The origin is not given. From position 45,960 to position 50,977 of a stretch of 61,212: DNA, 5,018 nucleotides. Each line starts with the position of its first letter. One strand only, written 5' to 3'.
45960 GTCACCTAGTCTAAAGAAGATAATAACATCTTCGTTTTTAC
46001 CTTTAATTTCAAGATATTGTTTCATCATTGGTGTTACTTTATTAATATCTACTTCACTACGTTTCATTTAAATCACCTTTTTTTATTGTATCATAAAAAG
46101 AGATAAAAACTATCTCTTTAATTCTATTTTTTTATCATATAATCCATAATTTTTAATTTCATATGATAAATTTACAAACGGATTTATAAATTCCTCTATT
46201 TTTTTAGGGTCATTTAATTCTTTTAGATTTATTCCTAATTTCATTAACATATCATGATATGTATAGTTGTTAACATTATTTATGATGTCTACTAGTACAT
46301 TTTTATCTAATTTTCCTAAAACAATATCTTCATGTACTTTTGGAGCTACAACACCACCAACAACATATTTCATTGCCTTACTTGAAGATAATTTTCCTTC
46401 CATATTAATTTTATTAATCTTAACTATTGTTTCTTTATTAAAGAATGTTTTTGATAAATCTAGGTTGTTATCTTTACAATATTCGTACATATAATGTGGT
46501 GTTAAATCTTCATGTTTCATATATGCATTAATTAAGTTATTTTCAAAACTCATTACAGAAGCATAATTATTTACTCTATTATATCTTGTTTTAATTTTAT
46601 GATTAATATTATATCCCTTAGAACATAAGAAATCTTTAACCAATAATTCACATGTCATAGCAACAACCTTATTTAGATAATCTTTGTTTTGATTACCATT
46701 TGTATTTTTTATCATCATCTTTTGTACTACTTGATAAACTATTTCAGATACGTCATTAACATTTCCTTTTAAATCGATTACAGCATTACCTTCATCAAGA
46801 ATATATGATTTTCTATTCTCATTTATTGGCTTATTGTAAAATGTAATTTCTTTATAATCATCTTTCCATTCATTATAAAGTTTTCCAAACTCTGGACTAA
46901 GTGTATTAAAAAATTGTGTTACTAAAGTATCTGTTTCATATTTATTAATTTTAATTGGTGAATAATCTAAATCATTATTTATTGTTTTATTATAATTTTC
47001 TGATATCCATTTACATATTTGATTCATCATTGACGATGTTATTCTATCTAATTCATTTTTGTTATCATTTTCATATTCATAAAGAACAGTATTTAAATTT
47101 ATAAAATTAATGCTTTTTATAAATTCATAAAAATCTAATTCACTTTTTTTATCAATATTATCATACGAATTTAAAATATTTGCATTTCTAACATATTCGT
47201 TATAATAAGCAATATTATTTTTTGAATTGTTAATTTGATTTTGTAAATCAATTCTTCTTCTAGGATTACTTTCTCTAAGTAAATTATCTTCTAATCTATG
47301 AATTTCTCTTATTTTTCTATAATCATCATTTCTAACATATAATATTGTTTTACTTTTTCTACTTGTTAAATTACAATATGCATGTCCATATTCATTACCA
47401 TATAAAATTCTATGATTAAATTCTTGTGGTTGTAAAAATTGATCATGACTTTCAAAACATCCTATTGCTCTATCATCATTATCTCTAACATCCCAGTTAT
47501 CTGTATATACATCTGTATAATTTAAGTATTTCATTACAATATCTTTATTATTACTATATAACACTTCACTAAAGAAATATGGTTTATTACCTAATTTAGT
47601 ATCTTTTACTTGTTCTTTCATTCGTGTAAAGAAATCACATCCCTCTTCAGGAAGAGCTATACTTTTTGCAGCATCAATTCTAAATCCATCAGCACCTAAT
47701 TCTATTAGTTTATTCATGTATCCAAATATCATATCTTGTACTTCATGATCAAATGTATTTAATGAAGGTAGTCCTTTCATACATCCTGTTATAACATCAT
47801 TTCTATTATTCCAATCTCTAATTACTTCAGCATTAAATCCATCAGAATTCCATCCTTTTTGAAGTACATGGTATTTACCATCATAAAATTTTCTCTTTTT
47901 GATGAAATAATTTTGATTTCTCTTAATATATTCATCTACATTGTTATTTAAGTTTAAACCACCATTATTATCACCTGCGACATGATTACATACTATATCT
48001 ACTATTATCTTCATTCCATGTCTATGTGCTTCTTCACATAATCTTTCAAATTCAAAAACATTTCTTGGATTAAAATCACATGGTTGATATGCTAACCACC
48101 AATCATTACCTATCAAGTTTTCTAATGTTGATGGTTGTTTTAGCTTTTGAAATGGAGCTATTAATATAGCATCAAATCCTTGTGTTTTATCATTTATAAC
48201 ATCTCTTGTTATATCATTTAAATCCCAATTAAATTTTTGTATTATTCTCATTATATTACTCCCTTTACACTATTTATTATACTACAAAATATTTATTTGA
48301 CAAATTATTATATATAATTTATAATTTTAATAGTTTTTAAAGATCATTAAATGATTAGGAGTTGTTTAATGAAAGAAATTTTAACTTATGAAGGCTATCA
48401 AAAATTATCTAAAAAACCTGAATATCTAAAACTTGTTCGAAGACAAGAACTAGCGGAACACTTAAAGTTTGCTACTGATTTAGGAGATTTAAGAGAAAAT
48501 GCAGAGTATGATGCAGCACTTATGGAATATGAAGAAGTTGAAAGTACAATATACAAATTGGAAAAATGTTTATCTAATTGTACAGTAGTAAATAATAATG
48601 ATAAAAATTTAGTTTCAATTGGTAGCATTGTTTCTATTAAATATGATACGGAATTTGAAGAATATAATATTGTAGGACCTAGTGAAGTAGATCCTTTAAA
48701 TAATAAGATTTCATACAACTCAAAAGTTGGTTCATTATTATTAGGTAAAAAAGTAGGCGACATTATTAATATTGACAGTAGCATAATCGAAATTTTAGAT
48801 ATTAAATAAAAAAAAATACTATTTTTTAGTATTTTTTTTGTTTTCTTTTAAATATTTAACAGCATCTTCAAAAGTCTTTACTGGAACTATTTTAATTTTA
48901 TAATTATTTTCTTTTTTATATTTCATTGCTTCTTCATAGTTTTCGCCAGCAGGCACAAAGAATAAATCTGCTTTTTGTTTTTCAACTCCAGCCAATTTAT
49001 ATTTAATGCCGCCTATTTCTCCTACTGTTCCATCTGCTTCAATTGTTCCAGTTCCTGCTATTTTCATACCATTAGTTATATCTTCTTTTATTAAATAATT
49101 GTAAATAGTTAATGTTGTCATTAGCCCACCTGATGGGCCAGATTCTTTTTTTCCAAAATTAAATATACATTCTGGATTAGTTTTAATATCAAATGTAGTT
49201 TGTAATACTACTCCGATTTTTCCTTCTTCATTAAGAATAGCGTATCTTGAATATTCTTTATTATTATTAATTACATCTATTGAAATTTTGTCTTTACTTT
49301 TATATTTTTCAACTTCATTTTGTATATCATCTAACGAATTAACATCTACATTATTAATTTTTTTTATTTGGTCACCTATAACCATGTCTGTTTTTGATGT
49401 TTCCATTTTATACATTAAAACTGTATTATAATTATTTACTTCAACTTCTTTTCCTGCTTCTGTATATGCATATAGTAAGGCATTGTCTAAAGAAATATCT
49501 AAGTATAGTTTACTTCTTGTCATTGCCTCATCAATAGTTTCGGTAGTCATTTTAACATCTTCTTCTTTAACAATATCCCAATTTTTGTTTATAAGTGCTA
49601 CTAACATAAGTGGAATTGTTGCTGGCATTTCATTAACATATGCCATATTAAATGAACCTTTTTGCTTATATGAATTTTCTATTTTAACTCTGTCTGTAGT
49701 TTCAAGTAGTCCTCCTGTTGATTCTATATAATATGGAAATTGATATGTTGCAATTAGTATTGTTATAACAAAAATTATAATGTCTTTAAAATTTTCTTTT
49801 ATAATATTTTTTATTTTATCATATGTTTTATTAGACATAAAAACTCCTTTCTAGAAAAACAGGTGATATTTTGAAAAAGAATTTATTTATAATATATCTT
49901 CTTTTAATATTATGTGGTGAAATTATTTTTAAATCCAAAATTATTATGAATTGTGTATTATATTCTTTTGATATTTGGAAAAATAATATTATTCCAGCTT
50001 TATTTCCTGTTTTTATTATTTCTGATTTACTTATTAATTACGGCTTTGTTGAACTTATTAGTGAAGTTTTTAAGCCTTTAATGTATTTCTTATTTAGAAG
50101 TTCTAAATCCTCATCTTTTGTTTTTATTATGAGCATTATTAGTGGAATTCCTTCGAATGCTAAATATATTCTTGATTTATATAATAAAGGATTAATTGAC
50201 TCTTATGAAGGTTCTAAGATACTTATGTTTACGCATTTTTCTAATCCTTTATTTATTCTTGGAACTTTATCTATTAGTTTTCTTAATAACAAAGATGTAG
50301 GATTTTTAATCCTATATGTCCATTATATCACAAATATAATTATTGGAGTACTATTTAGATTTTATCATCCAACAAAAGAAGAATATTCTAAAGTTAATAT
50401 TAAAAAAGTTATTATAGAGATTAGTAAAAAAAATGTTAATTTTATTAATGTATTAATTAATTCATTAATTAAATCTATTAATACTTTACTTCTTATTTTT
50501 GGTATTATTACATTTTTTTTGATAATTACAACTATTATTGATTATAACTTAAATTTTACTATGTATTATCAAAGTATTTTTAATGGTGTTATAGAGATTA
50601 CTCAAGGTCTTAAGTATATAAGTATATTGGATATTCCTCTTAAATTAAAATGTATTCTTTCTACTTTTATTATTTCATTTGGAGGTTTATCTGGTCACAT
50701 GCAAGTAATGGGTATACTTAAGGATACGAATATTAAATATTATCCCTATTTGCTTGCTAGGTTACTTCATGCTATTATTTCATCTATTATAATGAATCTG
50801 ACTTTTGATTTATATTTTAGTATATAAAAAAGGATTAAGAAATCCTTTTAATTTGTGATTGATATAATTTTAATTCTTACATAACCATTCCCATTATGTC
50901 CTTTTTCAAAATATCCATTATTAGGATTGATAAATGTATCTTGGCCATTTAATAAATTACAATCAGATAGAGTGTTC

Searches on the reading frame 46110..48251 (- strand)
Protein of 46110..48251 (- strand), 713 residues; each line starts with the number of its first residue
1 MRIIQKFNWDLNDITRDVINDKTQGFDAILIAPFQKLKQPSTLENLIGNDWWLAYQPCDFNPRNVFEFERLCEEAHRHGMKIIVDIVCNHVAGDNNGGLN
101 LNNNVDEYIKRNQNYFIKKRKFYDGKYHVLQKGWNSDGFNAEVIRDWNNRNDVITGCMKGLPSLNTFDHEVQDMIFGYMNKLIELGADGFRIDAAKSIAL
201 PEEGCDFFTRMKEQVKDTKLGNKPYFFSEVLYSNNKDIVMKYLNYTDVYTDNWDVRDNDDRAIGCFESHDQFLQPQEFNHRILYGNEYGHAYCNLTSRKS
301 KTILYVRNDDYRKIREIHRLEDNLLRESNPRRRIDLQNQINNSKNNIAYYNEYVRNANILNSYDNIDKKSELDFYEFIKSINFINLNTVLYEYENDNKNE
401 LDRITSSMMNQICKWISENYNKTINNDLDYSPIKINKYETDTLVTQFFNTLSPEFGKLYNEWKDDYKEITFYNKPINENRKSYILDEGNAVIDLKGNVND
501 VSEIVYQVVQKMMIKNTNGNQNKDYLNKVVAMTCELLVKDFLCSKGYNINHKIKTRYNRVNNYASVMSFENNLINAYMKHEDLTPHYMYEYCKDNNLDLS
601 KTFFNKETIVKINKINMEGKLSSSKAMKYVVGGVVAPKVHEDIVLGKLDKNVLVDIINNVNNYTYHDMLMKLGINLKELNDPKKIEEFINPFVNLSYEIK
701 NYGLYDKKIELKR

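Call 4: search_protein_families(library=pfam, proteins=[window:46110-48251:-], max_evalue=0.01)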
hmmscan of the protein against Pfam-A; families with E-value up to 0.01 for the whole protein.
window:46110-48251:- (713 aa): 2 families
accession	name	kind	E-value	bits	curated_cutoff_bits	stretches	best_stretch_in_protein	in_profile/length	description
PF00128.31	Alpha-amylase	-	9e-14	52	22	1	23-244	30-254/446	Alpha amylase, catalytic domain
PF21137.3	ANM3_C2H2_Zf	-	0.003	17.8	27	0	368-393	3-28/46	Protein arginine N-methyltransferase 3, C2H2 zinc finger domain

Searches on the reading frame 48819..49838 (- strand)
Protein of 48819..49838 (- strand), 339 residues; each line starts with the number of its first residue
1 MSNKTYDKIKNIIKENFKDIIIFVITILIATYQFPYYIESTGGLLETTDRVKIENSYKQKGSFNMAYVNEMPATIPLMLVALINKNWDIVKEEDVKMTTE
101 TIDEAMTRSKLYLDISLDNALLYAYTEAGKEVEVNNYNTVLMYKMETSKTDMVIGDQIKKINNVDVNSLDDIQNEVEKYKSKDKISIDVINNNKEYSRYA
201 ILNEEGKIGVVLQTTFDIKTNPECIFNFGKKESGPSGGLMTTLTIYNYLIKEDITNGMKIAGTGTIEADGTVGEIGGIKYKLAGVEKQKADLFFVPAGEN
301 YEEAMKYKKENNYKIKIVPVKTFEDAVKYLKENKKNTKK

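Call 4: search_protein_families(library=pfam, proteins=[window:48819-49838:-], max_evalue=0.01)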
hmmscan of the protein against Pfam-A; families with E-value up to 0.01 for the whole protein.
window:48819-49838:- (339 aa): 2 families
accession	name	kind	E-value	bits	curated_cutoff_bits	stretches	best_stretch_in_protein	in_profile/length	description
PF05362.19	Lon_C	-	1.9e-06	28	21.1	1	233-329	108-201/205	Lon protease (S16) C-terminal proteolytic domain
PF13180.12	PDZ_2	-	0.00074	20.2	27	1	149-195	27-73/80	PDZ domain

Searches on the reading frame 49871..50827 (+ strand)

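Call 4: search_protein_families(library=pfam, proteins=[window:49871-50827:+], max_evalue=0.01)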
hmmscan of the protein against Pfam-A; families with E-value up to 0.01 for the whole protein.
window:49871-50827:+ (318 aa): 1 family
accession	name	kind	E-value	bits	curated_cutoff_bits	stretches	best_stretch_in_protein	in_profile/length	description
PF07670.19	Gate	-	4.7e-05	24.2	29.6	1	40-128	4-91/104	Nucleoside recognition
